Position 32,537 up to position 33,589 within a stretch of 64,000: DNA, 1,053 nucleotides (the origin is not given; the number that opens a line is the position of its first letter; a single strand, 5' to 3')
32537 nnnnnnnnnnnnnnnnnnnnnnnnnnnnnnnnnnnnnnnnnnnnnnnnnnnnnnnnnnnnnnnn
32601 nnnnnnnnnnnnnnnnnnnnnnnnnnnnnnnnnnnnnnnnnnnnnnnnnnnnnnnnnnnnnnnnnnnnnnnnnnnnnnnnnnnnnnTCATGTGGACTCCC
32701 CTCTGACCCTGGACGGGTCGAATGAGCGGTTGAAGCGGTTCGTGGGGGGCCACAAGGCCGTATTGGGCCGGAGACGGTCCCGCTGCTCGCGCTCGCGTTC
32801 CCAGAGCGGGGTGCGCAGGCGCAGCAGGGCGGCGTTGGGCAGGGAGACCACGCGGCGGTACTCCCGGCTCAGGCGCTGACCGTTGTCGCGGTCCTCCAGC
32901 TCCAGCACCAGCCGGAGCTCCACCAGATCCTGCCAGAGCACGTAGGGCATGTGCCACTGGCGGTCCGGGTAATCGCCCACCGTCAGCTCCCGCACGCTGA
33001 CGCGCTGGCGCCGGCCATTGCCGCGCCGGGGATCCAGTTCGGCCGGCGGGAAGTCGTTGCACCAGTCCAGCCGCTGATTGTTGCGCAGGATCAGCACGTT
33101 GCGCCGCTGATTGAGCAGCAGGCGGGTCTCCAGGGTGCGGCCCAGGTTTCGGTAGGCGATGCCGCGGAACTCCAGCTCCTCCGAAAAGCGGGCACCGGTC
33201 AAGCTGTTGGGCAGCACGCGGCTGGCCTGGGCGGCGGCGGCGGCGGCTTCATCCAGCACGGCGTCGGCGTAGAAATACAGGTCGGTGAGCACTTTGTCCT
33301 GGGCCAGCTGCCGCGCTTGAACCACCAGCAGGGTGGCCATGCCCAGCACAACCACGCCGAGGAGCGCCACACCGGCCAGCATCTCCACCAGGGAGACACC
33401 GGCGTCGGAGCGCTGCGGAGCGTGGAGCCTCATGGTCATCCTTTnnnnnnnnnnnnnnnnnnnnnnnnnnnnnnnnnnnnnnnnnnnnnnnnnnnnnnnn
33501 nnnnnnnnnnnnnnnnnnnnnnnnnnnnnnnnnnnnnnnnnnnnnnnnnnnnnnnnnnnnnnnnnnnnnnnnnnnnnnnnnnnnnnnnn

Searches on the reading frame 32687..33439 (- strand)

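Call 26: search_protein_families(library=pfam, proteins=[window:32687-33439:-], max_evalue=0.001)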
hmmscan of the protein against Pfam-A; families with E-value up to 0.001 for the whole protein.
window:32687-33439:- (250 aa): 1 family
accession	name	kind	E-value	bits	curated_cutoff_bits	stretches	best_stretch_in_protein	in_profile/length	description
PF07963.17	N_methyl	-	0.0005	20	21.2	1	10-34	2-26/27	Prokaryotic N-terminal methylation motif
